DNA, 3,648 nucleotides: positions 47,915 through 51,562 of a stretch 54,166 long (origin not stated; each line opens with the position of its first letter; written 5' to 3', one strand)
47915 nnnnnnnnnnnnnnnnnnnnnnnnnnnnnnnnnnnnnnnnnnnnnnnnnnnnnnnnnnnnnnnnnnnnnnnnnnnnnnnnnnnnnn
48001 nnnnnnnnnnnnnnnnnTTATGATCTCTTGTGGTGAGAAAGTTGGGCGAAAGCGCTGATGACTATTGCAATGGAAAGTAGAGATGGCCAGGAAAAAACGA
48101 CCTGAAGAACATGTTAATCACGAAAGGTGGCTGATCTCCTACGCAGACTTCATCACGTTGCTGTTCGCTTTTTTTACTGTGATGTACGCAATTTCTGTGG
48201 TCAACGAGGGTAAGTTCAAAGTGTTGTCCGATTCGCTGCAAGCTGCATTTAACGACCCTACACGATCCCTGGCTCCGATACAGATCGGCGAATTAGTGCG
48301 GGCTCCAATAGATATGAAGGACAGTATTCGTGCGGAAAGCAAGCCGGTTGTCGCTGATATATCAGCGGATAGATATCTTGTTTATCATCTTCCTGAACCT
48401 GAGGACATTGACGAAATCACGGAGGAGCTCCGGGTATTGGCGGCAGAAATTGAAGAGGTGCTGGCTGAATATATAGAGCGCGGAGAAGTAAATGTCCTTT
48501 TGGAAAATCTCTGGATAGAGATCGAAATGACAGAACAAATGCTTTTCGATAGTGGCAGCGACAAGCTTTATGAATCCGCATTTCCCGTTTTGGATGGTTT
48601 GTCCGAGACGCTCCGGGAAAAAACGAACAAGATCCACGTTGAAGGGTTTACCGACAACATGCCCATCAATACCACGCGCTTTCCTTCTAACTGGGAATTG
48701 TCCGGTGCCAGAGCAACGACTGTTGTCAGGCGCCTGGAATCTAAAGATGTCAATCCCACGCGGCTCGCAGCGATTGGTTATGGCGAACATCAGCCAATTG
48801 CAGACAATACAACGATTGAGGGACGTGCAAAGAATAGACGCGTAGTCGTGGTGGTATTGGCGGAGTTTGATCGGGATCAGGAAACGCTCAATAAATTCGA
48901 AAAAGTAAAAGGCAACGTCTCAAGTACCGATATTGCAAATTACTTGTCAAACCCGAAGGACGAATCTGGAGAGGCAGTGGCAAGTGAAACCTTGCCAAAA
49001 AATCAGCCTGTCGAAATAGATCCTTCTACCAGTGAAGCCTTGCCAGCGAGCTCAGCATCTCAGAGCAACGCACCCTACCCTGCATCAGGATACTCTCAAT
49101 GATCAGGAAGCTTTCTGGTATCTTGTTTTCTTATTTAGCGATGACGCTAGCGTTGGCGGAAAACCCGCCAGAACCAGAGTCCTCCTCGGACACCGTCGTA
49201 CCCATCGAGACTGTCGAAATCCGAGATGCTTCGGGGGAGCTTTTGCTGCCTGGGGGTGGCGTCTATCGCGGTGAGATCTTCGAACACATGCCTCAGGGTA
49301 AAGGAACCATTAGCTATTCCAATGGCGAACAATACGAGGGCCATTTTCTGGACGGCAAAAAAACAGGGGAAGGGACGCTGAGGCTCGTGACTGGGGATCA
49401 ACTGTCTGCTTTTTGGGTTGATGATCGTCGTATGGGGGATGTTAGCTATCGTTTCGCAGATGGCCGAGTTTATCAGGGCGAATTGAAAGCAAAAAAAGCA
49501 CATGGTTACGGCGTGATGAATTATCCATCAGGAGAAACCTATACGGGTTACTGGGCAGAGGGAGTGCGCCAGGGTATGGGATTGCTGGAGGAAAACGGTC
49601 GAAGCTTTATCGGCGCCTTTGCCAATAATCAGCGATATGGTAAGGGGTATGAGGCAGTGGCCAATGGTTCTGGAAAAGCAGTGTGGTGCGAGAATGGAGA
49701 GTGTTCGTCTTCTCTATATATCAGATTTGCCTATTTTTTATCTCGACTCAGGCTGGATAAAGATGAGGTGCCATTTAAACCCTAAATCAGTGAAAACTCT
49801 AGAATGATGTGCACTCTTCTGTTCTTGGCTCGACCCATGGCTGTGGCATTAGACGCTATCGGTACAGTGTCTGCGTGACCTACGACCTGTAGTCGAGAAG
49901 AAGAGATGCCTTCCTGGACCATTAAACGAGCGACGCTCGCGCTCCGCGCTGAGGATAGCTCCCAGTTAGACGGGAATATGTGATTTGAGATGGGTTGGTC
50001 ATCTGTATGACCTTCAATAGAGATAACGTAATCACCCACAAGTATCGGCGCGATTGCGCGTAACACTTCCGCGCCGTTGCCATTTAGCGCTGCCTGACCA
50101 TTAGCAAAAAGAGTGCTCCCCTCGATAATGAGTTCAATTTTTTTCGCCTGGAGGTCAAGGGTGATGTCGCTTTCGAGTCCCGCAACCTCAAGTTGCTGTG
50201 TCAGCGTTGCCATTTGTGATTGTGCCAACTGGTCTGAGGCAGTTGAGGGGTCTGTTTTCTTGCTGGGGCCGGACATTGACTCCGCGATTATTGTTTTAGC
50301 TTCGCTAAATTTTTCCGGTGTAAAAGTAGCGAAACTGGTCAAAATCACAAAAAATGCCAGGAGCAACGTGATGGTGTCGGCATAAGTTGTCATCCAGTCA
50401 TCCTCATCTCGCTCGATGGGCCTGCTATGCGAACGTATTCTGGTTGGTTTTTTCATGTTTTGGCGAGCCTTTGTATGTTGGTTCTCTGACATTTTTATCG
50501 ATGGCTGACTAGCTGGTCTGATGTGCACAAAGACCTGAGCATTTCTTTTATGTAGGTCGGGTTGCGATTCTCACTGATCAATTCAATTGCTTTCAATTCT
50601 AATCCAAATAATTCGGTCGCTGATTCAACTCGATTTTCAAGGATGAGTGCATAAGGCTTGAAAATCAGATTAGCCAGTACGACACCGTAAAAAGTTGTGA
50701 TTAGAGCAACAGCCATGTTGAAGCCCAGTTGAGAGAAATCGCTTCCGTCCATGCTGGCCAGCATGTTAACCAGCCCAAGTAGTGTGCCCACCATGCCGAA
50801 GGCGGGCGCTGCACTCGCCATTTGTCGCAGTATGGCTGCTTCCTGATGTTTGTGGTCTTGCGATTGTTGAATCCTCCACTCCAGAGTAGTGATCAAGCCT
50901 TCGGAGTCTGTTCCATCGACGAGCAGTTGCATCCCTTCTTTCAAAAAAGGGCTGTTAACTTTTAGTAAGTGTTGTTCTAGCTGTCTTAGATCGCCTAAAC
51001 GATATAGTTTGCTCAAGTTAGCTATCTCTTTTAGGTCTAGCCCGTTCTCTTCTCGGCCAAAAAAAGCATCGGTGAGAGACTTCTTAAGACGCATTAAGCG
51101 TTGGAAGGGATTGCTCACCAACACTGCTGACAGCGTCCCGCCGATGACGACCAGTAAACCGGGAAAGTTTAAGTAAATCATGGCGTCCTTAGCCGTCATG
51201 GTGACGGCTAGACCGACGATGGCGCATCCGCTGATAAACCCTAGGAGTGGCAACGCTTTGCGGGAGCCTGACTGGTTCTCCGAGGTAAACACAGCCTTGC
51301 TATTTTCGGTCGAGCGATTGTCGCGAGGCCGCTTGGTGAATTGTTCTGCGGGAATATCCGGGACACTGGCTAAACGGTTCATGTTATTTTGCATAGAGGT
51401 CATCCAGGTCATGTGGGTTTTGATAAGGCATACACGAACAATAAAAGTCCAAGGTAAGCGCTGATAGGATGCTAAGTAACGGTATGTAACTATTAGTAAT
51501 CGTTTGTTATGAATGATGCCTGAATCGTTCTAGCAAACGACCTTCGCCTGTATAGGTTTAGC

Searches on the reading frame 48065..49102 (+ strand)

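Call 34: search_protein_families(library=pfam, proteins=[window:48065-49102:+], max_evalue=0.0001)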
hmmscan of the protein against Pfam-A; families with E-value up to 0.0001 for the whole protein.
window:48065-49102:+ (345 aa): 2 families
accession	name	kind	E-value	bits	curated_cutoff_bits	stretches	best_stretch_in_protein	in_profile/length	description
PF13677.11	MotB_plug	-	3.6e-21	74.9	24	1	9-62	1-58/58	Membrane MotB of proton-channel complex MotA/MotB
PF00691.25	OmpA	-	2.5e-18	66.7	27.2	1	160-258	1-98/98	OmpA family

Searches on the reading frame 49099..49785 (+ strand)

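Call 34: search_protein_families(library=pfam, proteins=[window:49099-49785:+], max_evalue=0.0001)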
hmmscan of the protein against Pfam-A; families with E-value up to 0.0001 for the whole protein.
window:49099-49785:+ (228 aa): 1 family
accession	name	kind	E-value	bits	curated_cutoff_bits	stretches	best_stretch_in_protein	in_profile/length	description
PF02493.26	MORN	-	5.2e-14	51.6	22.5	0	125-146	1-22/23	MORN repeat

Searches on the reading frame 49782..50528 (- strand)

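Call 34: search_protein_families(library=pfam, proteins=[window:49782-50528:-], max_evalue=0.0001)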
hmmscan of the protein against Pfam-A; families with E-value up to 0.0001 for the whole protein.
window:49782-50528:- (248 aa): 2 families
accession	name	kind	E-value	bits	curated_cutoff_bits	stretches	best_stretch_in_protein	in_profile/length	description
PF00691.25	OmpA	-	1e-17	64.7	27.2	1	140-237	1-98/98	OmpA family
PF13677.11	MotB_plug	-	2.1e-13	50.1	24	1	41-82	14-55/58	Membrane MotB of proton-channel complex MotA/MotB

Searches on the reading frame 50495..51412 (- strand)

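Call 34: search_protein_families(library=pfam, proteins=[window:50495-51412:-], max_evalue=0.0001)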
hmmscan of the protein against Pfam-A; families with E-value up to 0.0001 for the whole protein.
window:50495-51412:- (305 aa): 1 family
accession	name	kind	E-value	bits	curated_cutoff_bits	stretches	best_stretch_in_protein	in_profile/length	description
PF01618.21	MotA_ExbB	-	3.3e-26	92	22.9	1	152-267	5-123/127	MotA/TolQ/ExbB proton channel family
